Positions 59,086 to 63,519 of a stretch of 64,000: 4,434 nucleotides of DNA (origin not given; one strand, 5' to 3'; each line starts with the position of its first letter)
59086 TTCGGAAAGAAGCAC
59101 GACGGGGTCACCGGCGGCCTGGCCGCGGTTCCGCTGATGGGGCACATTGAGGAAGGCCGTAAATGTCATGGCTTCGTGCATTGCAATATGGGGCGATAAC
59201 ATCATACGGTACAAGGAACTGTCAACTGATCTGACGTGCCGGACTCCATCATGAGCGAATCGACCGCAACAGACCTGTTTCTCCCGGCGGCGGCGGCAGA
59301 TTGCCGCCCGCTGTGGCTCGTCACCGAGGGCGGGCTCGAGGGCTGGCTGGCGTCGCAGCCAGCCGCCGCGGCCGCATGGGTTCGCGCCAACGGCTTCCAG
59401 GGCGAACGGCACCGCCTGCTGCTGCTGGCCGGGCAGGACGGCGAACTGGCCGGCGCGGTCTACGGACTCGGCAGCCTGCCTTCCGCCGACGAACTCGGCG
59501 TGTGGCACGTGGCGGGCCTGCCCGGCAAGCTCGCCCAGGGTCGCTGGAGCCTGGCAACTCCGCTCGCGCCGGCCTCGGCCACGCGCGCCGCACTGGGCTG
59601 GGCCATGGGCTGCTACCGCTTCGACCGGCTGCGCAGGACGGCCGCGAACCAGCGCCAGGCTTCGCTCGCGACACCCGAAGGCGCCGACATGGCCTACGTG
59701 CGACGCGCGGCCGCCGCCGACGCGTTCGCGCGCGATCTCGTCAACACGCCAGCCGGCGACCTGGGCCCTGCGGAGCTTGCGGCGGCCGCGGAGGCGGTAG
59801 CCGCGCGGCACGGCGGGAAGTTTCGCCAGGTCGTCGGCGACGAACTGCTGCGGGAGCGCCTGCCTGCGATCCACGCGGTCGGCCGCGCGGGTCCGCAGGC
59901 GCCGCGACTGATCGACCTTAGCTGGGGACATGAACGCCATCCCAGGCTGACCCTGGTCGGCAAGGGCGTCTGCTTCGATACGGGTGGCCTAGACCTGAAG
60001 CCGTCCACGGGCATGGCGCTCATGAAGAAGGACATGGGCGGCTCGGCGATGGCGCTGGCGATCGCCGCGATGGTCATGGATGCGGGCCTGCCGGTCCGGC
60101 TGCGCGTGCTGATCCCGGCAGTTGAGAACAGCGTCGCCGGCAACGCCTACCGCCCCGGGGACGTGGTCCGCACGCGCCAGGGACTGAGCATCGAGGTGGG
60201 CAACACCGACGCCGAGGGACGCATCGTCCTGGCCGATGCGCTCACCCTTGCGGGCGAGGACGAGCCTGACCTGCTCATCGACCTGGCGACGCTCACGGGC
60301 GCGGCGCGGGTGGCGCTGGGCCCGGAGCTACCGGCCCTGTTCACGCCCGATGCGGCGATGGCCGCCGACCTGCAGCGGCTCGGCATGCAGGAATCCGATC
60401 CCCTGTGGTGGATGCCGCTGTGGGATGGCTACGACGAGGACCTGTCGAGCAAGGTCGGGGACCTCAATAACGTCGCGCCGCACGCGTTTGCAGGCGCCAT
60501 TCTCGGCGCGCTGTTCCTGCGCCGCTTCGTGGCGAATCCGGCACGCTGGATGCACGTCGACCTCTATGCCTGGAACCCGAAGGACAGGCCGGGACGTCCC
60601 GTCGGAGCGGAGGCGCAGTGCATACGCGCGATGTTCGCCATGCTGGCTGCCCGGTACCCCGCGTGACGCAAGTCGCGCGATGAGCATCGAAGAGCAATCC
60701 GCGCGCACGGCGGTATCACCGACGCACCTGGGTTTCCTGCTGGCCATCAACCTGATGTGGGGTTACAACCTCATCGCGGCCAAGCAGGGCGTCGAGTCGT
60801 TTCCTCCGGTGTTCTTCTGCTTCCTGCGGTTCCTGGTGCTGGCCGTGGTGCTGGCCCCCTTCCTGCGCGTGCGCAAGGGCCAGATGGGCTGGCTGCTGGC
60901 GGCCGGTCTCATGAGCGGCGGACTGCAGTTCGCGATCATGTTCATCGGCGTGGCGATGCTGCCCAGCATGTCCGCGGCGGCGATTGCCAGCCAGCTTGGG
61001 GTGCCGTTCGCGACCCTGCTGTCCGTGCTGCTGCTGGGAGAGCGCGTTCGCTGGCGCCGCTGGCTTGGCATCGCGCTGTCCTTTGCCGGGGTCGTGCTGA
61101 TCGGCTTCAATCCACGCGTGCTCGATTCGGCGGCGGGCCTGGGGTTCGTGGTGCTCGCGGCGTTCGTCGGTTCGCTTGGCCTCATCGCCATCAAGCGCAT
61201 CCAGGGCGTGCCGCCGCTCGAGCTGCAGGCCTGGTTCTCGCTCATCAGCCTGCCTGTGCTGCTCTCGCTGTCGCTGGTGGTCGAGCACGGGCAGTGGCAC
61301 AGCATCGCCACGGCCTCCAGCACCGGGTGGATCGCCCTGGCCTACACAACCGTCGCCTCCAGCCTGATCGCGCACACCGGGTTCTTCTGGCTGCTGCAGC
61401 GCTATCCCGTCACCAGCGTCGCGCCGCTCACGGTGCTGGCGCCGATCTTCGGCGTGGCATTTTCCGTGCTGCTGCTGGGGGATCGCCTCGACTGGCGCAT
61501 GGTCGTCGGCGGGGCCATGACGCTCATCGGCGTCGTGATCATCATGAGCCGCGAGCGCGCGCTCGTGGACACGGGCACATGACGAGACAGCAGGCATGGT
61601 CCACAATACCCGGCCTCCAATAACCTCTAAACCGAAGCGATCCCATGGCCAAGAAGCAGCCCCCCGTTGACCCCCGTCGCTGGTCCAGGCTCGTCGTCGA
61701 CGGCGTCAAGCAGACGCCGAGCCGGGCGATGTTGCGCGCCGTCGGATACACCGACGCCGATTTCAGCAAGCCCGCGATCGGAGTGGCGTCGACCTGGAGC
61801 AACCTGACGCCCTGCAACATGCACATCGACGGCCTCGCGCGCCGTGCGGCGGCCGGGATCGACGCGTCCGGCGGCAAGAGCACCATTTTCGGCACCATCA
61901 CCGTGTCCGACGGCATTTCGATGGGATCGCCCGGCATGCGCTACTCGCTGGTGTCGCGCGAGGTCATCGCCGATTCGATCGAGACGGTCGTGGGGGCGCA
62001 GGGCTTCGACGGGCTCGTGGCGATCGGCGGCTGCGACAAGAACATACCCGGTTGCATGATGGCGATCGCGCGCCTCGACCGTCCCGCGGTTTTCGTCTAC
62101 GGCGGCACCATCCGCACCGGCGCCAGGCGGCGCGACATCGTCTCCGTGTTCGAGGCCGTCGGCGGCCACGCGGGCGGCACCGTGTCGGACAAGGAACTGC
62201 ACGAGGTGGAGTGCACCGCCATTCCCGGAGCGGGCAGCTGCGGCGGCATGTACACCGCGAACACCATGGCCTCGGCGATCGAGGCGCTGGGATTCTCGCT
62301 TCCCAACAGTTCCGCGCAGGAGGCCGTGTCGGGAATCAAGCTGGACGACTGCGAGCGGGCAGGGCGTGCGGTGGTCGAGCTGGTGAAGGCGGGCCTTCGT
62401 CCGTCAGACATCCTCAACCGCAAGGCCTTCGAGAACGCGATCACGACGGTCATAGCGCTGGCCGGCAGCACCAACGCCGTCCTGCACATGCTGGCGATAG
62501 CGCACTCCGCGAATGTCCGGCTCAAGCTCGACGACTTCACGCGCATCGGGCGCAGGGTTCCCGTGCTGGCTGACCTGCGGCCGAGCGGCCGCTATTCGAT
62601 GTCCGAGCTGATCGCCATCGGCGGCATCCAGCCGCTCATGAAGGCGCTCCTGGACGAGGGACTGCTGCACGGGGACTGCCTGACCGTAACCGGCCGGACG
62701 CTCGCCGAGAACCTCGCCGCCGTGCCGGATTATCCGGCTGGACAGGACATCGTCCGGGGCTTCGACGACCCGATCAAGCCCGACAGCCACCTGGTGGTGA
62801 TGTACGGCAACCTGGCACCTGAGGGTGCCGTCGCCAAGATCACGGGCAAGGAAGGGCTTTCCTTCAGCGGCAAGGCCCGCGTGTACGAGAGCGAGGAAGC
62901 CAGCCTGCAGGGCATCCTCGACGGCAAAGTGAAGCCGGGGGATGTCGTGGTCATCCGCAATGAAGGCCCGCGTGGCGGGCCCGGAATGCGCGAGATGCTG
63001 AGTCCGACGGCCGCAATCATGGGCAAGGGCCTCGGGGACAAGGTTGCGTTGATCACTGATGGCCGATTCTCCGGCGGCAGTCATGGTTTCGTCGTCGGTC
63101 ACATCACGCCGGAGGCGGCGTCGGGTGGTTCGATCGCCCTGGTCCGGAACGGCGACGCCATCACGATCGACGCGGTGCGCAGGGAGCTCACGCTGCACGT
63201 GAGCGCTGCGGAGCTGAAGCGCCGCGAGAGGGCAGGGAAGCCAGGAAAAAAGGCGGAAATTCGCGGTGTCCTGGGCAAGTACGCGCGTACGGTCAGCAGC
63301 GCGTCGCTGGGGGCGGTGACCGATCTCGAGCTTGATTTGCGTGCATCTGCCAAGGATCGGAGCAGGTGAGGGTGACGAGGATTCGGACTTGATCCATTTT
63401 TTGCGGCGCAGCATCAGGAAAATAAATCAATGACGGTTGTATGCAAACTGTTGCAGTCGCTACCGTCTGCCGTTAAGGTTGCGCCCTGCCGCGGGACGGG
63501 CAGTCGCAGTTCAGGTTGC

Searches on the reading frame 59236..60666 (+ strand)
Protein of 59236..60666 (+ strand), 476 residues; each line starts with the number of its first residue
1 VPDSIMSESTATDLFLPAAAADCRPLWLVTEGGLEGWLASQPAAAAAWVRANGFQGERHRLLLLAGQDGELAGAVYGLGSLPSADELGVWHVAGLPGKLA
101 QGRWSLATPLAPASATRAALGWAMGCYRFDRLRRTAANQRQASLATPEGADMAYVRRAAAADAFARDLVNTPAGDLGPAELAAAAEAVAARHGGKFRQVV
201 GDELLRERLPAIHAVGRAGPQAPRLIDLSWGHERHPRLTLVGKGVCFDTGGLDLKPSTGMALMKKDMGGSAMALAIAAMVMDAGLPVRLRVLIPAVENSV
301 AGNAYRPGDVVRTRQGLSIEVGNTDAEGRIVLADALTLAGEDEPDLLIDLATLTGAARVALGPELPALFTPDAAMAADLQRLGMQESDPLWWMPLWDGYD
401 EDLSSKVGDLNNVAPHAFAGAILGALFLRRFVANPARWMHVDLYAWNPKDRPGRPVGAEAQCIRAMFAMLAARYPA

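Call 75: search_protein_families(library=pfam, proteins=[window:59236-60666:+], max_evalue=0.001)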
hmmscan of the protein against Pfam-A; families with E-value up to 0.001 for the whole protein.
window:59236-60666:+ (476 aa): 2 families
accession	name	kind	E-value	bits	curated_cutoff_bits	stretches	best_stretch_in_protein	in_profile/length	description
PF00883.26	Peptidase_M17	-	3e-96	322.8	25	1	164-463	2-306/310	Cytosol aminopeptidase family, catalytic domain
PF21337.3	Peptidase_M17_N_1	-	1e-20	74.4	27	1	25-139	2-112/118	M17 aminopeptidase, N-terminal domain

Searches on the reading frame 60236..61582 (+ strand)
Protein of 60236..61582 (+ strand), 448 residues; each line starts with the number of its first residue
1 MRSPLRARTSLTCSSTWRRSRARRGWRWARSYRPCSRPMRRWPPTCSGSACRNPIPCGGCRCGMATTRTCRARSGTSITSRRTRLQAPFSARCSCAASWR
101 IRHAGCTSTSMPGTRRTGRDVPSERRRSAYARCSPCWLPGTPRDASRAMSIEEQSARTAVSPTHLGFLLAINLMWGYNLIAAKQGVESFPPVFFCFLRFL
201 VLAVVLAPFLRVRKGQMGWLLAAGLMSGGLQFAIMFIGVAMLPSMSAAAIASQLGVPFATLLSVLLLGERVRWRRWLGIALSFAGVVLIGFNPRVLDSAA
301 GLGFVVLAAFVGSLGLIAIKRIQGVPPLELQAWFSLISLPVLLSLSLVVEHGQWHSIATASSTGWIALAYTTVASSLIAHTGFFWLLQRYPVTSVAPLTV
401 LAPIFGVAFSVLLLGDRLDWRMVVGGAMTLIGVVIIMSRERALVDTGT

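Call 75: search_protein_families(library=pfam, proteins=[window:60236-61582:+], max_evalue=0.001)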
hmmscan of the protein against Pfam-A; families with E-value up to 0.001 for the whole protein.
window:60236-61582:+ (448 aa): 1 family
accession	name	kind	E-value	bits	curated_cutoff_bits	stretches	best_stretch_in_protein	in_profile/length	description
PF00892.27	EamA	-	6.5e-35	120.8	28.2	2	167-290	6-134/135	EamA-like transporter family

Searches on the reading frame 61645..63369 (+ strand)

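Call 75: search_protein_families(library=pfam, proteins=[window:61645-63369:+], max_evalue=0.001)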
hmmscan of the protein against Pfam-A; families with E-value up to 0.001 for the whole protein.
window:61645-63369:+ (574 aa): 2 families
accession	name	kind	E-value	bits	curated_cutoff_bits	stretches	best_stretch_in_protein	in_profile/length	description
PF00920.27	ILVD_EDD_N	-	2.8e-126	421.4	27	1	42-356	1-316/316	Dihydroxy-acid/6-phosphogluconate dehydratase N-terminal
PF24877.1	ILV_EDD_C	-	5.5e-74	248.2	27.7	1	368-557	1-191/191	Dihydroxy-acid/6-phosphogluconate dehydratase C-terminal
